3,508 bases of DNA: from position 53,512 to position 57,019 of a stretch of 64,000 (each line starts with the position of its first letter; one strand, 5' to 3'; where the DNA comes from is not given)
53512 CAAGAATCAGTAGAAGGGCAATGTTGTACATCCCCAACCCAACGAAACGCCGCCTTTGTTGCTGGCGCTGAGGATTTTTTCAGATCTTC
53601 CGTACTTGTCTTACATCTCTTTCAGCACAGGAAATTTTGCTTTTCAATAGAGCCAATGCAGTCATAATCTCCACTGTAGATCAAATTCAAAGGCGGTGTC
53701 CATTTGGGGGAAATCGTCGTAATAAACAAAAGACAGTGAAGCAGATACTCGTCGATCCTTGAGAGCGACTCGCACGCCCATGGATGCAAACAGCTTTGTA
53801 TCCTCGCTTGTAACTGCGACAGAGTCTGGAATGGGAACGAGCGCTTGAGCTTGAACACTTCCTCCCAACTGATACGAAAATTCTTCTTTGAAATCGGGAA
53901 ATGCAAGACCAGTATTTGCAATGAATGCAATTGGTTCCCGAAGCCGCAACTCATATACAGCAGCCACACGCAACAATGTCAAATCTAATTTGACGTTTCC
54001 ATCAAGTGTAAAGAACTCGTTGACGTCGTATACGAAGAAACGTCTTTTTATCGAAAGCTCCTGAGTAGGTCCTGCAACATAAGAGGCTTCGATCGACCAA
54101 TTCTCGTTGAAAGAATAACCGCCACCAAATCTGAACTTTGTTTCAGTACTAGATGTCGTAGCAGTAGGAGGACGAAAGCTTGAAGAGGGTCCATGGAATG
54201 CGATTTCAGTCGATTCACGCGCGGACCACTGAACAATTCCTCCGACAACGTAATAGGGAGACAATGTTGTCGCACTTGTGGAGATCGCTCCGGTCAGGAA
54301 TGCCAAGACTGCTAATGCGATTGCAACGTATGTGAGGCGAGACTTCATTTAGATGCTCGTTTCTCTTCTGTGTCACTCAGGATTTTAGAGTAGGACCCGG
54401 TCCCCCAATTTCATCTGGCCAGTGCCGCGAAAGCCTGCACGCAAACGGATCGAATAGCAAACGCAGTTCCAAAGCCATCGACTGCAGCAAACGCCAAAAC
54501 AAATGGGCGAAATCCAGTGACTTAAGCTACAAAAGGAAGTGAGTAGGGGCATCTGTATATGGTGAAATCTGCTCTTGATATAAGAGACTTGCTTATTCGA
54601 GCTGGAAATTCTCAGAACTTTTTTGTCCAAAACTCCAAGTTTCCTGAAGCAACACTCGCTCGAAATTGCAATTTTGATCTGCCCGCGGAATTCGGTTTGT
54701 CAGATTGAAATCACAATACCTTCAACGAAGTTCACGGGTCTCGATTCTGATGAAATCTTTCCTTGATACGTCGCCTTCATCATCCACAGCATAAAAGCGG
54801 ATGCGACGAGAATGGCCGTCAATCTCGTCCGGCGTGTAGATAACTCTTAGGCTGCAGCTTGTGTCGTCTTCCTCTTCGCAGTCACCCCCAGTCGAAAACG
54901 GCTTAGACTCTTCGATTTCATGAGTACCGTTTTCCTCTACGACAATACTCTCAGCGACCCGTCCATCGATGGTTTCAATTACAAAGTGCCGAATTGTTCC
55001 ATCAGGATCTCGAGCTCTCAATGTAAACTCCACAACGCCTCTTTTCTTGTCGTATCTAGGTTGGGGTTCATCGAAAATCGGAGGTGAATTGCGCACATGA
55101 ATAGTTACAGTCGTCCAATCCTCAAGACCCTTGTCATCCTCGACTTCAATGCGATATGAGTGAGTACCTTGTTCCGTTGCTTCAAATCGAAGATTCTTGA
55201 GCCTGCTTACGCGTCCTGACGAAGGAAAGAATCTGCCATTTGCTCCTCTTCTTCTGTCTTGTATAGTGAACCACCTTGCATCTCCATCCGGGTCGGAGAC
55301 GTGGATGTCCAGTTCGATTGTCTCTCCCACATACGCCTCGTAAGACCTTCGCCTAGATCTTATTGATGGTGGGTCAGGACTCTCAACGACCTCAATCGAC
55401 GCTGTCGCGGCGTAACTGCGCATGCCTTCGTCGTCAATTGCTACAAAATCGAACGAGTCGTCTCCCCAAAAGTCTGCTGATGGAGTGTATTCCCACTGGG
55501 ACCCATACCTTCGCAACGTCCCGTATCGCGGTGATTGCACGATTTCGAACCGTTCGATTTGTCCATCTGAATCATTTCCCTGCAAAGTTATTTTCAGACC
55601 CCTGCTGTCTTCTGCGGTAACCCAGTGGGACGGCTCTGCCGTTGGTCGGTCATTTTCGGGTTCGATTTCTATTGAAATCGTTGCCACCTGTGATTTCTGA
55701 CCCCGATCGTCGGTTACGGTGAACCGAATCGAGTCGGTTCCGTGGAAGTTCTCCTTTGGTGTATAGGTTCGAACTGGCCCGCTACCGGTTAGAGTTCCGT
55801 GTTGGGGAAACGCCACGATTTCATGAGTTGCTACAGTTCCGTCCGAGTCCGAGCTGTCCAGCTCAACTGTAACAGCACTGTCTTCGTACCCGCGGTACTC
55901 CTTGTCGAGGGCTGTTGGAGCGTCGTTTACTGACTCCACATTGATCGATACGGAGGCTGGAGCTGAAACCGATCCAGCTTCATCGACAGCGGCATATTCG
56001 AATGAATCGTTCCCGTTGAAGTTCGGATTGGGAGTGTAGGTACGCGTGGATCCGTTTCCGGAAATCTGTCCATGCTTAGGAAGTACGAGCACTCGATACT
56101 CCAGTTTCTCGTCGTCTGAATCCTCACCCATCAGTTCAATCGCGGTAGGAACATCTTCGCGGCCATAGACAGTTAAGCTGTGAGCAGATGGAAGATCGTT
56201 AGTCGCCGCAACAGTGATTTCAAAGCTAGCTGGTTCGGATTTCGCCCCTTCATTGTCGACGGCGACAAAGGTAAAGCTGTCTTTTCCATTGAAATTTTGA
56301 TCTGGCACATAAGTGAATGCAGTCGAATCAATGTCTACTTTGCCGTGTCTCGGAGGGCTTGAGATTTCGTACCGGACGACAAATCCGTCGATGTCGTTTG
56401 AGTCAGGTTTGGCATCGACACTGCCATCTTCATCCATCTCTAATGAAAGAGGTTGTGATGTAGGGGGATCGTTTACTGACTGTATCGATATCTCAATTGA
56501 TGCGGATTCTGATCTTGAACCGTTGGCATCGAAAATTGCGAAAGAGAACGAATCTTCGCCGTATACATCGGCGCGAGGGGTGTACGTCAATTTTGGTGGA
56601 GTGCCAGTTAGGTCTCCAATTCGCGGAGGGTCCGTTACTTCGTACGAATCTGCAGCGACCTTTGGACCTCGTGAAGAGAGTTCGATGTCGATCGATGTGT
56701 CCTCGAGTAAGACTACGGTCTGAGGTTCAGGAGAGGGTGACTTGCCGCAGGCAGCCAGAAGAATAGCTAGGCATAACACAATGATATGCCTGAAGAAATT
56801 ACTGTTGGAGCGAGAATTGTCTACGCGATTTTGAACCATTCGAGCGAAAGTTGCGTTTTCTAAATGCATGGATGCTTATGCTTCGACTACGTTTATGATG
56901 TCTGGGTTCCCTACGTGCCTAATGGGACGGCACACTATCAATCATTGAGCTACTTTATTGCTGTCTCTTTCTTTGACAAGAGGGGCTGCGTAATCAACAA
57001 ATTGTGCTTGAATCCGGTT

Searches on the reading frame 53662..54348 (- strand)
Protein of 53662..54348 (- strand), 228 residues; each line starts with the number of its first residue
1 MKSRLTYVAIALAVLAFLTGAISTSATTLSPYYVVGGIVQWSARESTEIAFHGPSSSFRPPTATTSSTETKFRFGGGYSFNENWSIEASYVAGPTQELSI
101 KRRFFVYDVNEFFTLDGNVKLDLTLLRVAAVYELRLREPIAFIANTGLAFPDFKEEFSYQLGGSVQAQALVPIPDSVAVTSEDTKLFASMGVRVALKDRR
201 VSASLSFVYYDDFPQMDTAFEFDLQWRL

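Call 57: search_protein_families(library=pfam, proteins=[window:53662-54348:-], max_evalue=0.0001)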
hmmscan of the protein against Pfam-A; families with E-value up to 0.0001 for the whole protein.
window:53662-54348:- (228 aa): 1 family
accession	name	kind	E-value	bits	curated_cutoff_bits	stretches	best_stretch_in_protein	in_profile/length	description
PF13505.12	OMP_b-brl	-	3.2e-08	34.4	28.7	1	13-212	2-155/175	Outer membrane protein beta-barrel domain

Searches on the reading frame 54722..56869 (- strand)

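Call 57: search_protein_families(library=pfam, proteins=[window:54722-56869:-], max_evalue=0.0001)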
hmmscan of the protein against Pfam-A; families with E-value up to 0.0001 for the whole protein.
window:54722-56869:- (715 aa): 3 families
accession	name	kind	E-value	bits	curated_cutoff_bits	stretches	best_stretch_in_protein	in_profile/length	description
PF17963.7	Big_9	-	1.2e-64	215.6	23.6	5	315-399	1-87/89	Bacterial Ig domain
PF17803.7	Cadherin_4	-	1.3e-40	138.1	25.1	4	305-361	1-62/71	Bacterial cadherin-like domain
PF17892.7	Cadherin_5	-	5.3e-39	132.4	26.5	4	224-311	2-97/98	Cadherin-like domain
